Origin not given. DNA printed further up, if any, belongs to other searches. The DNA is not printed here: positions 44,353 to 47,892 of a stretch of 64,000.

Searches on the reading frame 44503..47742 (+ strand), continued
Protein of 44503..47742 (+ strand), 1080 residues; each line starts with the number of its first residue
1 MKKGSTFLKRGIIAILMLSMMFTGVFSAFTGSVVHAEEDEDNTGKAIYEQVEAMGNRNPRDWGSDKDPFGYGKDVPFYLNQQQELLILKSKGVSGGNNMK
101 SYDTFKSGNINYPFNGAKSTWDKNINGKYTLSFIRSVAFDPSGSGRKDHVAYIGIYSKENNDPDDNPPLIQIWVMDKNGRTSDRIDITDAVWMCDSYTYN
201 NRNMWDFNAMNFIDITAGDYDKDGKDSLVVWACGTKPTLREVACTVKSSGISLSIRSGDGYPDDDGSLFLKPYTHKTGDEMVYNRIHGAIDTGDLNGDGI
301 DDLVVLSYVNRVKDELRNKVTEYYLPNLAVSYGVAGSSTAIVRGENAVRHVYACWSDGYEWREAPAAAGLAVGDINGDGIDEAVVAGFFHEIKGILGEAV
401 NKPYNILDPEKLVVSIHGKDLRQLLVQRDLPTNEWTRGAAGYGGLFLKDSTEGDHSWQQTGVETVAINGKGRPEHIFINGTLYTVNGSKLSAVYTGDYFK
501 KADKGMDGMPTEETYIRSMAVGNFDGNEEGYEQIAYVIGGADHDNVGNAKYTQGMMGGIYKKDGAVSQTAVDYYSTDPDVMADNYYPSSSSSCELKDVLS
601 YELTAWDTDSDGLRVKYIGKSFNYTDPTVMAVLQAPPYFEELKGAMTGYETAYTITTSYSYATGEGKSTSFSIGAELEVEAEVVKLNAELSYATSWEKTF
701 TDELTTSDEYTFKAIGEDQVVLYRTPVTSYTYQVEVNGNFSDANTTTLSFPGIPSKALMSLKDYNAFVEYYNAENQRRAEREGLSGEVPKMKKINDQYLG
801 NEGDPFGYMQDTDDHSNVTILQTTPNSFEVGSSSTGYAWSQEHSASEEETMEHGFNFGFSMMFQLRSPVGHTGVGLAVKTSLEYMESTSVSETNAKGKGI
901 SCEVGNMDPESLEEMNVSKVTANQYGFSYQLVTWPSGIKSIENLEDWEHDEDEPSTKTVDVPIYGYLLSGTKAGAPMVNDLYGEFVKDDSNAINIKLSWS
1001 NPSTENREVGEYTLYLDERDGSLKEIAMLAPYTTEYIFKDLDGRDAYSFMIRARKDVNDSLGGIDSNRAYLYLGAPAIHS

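Call 34: predict_structure(alignment_id=A1)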
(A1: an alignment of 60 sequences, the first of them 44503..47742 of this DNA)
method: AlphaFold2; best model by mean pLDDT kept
length: 1080 residues; sequences in the alignment: 60
mean_pLDDT: 75.1   pTM: 0.60
mean pLDDT of the five models: 75.1, 74.5, 74.4, 73.3, 72.5
residues with pLDDT >= 90: 263; 70-90: 497; 50-70: 172; < 50: 148
segments of 3 or more residues with pLDDT < 50: 1-5, 24-39, 657-707, 842-896, 942-951, 1075-1080
pLDDT, mean of each block of 10 residues (from residue 1): 43 63 48 34 75 73 63 65 85 76 73 70 80 93 87 87 83 92 92 70 81 95 94 90 90 91 68 74 86 90 93 79 92 92 89 85 93 85 95 88 82 94 91 91 75 74 85 87 86 93 88 92 73 90 85 89 60 88 86 83 87 72 71 87 75 54 27 22 25 31 42 80 71 68 61 74 88 76 59 87 89 86 84 73 35 26 26 25 26 45 81 82 88 83 46 57 89 87 86 88 84 88 87 88 85 84 86 53
secondary structure, 60 per line:
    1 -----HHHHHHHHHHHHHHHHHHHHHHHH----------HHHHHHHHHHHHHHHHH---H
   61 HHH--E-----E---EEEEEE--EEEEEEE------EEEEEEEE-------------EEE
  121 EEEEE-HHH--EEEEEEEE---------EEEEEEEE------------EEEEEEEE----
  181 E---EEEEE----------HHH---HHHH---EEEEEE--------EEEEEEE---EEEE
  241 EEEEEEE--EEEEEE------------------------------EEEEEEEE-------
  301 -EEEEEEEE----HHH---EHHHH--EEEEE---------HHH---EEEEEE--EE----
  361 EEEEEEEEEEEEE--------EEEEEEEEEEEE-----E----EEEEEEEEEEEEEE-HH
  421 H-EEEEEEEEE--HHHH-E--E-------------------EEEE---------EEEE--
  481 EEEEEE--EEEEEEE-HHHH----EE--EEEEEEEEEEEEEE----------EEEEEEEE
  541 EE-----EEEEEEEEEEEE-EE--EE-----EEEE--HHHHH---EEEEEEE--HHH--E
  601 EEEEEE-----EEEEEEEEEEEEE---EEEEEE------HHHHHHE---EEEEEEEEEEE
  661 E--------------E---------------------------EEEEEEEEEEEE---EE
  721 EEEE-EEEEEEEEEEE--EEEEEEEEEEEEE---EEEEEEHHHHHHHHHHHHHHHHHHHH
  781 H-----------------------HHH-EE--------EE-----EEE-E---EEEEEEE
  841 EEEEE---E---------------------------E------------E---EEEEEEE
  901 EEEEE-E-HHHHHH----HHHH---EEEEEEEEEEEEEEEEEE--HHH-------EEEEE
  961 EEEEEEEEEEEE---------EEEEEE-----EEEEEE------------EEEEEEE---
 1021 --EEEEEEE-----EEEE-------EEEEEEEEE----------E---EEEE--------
elements in order (helices of 4 or more, strands of 3 or more residues): H6-29 H40-56 H60-63 E76-81 E84-90 E97-104 E118-125 E132-139 E149-156 E169-176 E185-189 H206-209 E213-218 E227-233 E237-247 E250-255 E286-293 E302-309 H321-324 E327-331 E347-352 E361-373 E382-393 E404-417 E423-431 H434-437 E462-465 E475-478 E481-486 E489-495 H497-500 E509-522 E533-542 E548-559 E572-575 H578-582 E586-592 E600-606 E612-624 E628-633 H640-645 E650-661 E704-715 E719-724 E726-736 E739-751 E755-760 H761-781 E826-828 E834-845 E894-905 H909-914 H919-922 E926-943 E956-972 E982-987 E993-998 E1011-1017 E1023-1029 E1035-1038 E1046-1054 E1069-1072
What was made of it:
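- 44611..46401 (+): N-terminal conserved segment plus a 7-8-bladed FG-GAP-type beta-propeller with Ca-loop motifs (aa 37-633). AF2 pLDDT is mostly 80-95, with seven four-stranded blades plus an eighth Ca-loop unit (call 34).
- On Integrin-alpha-type FG-GAP beta-propeller: The AF2 secondary-structure map shows seven four-strand units between aa 76 and 575 at pLDDT 80-95, plus an eighth Ca-loop unit at 600-633 (call 34).
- Checked: AlphaFold2 gives seven four-stranded blades between aa 76 and 575, plus an eighth strand/Ca-loop/strand unit at 600-633 (call 34).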

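Call 37: fold_search(model_id=the predicted structure, library=pdb)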
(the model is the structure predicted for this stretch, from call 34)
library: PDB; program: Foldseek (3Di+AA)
matches with E <= 10: 1445; with E <= 0.001: 193
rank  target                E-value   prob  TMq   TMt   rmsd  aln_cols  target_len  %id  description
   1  9oz1_A                7.5e-10  0.99  0.11  0.13  36.5      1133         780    8  Cryo-EM structure of chicken ROS1 in apo-state. Cryo-EM refinement is focused on the "leg" region of chicken ROS1. (released 2026-02-25)
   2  9ozi_A                4.8e-08  0.92  0.10  0.06  38.6      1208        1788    8  Cryo-EM structure of chicken ROS1 in apo-state. This is the complete map and model. (released 2026-02-25)
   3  9oee_A                1.3e-07  1.00  0.21  0.30  14.5       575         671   12  S. griseus TUA bound UmbA4 complexes (released 2025-12-17)
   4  9ozc_A                2.1e-07  0.94  0.13  0.10  32.0      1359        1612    8  Cryo-EM structure of 1:2:1 ROS1/NEL/NICOL holo-complex, conformation 1. (released 2026-02-25)
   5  9pvp                  4.3e-07  0.92  0.11  0.08  29.6      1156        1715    8  Cryo-EM structure of receptor tyrosine kinase ROS1 extracellular domain (released 2026-02-25)
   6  9bhx                  7.2e-07  0.96  0.15  0.15  31.2      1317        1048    8  Structure of the extracellular domain of Protein Sevenless (released 2025-01-22)
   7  6iaa_A                8.4e-07  0.84  0.10  0.12  54.5      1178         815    9  hRobo2 ectodomain (released 2019-03-13)
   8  9ba4_A                1.3e-06  0.66  0.08  0.09  36.9      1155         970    8  Full-length cross-linked Contactin 2 (CNTN2) (released 2024-07-17)
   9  8x80_A                1.8e-06  0.92  0.11  0.15  31.0      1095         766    8  Structure of leptin-LepR trimer with a small gap (released 2024-08-07)
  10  9fjx_A                2.2e-06  0.98  0.18  0.18  38.8      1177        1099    9  Crystal structure of human CRBN-DDB1 in complex with Lenalidomide (released 2025-01-29)
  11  6moh_D                2.6e-06  1.00  0.08  0.32  18.9       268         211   14  Dimeric DARPin C_R3 complex with EpoR (released 2019-06-05)
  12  8xjs_A                2.9e-06  1.00  0.09  0.11  30.2       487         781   10  Cryo-EM structure of human insulin receptor bound to 3 IGF-I (released 2024-12-25)
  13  6moi_B                3.7e-06  1.00  0.09  0.34  17.6       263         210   14  Dimeric DARPin C_angle_R5 complex with EpoR (released 2019-06-05)
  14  4y5x_I                4.5e-06  1.00  0.09  0.35  19.4       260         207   13  Diabody 305 complex with EpoR (released 2015-03-18)
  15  9bfp_A                5.6e-06  0.90  0.15  0.16  31.0      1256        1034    8  Cryo-EM structure of Sevenless extracellular domain (monomer) (released 2025-01-29)
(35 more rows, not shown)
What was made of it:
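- Closest known: Integrin alpha-type FG-GAP propellers. Different: Fold matches are generic (ROS1, DDB1, UmbA4, integrin alpha-M; TM <= 0.3; call 37).
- Tried and rejected: Generic propeller/Fn3 proteins dominated (ROS1, Sevenless, DDB1, EpoR), so it was uninformative for the middle domain (call 37).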

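Call 38: search_solved_structures(query=A1, max_evalue=10, show_alignments=0)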
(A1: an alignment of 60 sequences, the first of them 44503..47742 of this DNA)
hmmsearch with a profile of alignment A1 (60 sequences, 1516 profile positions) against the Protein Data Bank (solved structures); distinct sequences matched with E-value up to 10: 100 (the best 60 are shown).
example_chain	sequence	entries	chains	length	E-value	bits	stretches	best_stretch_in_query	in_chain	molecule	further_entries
8q6t_I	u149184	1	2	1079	1e-12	49.9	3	977-1047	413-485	Titin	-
7y8s_A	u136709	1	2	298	9.3e-09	36.7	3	980-1051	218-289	Dscam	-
8g4l_bm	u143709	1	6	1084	7.3e-08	33.8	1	974-1045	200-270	Titin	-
7ndg_B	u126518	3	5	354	2.9e-07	31.8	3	973-1046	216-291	Neogenin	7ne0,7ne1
7y6e_A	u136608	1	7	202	7.8e-07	30.4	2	980-1051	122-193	Dscam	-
3p4l_A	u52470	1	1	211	8.8e-06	26.9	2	973-1046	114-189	Neogenin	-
2w1n_A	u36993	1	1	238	9.4e-06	26.8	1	972-1052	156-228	O-GLCNACASE NAGJ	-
4bq8_A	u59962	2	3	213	1e-05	26.7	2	973-1046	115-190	NEOGENIN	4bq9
4bq6_A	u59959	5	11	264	1.7e-05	25.9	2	973-1047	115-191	NEOGENIN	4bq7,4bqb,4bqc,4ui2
6z3m_E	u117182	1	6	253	1.9e-05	25.8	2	973-1046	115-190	Neogenin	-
1x5g_A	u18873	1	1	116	2.5e-05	25.4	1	980-1045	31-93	Neogenin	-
1bj8_A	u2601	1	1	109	4.4e-05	24.6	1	979-1059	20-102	GP130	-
8d6a_A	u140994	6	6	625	5e-05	24.4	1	979-1099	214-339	Interleukin-6 receptor subunit beta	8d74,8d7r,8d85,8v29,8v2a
3l5h_A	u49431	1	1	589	5.5e-05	24.2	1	979-1099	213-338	Interleukin-6 receptor subunit beta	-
8dpt_A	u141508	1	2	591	5.6e-05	24.2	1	979-1099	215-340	Interleukin-6 receptor subunit beta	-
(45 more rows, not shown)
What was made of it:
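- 44611..46401 (+): Weak integrin alpha-V/alpha-M matches (calls 37, 38).
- Checked: A family profile hits titin and Dscam Fn3 domains at E = 1e-12 (call 38).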

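Call 71: find_encoding_contigs(protein=P0044, flank=6000, max_places=1)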
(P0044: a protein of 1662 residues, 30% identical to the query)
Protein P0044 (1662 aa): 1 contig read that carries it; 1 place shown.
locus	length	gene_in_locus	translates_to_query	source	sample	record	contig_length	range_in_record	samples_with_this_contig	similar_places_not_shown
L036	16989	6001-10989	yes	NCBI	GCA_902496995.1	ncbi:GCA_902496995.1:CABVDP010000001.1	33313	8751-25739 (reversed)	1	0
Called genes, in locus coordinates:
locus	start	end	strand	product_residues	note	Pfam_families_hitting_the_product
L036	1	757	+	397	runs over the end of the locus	PF00278:Orn_DAP_Arg_deC, PF01168:Ala_racemase_N, PF02784:Orn_Arg_deC_N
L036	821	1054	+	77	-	-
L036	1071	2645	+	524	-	PF03062:MBOAT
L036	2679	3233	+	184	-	-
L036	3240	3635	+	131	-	-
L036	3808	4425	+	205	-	PF25137:ADH_Fe_C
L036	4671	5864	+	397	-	PF12728:HTH_17 (faint), PF13384:HTH_23 (faint), PF00196:GerE, PF08281:Sigma70_r4_2 (weak)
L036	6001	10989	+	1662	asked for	PF01839:FG-GAP (faint), PF00041:fn3, PF18998:Flg_new_2 (weak)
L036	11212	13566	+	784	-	PF00657:Lipase_GDSL, PF13472:Lipase_GDSL_2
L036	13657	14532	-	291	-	PF00126:HTH_1, PF03466:LysR_substrate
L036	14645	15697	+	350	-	PF03601:Cons_hypoth698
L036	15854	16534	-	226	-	PF19700:DUF6198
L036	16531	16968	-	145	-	PF12802:MarR_2, PF01047:MarR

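Call 72: find_encoding_contigs(protein=P0049, flank=6000, max_places=1)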
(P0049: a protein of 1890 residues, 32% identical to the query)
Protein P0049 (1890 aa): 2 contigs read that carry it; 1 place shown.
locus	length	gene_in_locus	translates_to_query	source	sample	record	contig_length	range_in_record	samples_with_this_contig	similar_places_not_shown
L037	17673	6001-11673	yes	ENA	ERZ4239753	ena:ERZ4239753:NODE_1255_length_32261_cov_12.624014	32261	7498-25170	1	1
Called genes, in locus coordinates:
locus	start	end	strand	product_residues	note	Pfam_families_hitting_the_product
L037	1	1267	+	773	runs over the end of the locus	PF19044:P-loop_TraG (faint)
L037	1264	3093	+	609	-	PF05257:CHAP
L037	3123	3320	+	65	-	-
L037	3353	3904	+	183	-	PF04542:Sigma70_r2, PF08281:Sigma70_r4_2, PF22233:PhyR_sigma-like (faint)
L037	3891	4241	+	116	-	-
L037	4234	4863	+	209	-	-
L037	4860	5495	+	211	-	PF13367:PrsW-protease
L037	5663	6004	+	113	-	-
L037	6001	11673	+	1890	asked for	PF01839:FG-GAP (faint), PF18998:Flg_new_2 (faint), PF00041:fn3, PF00395:SLH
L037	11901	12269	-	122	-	PF13560:HTH_31, PF12844:HTH_19, PF13413:HTH_25 (weak), PF01381:HTH_3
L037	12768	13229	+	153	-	PF08281:Sigma70_r4_2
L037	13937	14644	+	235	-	PF08666:SAF (weak), PF16976:RcpC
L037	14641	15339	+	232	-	-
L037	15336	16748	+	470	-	PF00437:T2SSE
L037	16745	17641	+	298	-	-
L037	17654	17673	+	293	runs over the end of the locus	-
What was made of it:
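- L037 lies next to TraG, CHAP and Tad genes (call 72).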

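Call 73: find_encoding_contigs(protein=P0032, flank=6000, max_places=1)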
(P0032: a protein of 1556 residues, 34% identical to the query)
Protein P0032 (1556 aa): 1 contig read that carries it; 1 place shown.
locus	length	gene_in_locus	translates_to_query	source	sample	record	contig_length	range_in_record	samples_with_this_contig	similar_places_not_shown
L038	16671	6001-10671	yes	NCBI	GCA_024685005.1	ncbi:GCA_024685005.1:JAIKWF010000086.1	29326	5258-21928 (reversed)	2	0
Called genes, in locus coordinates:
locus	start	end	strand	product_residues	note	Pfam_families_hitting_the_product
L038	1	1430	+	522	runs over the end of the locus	PF01476:LysM (weak), PF07501:G5, PF01551:Peptidase_M23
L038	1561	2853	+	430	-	PF00275:EPSP_synthase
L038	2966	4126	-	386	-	PF13487:HD_5, PF01966:HD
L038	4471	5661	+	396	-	PF00438:S-AdoMet_synt_N, PF02772:S-AdoMet_synt_M, PF02773:S-AdoMet_synt_C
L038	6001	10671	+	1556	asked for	PF00028:Cadherin (faint)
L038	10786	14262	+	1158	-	PF02811:PHP, PF07733:DNA_pol3_alpha, PF17657:DNA_pol3_finger, PF14579:HHH_6, PF01336:tRNA_anti-codon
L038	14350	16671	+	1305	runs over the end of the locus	PF00082:Peptidase_S8, PF07646:Kelch_2 (weak)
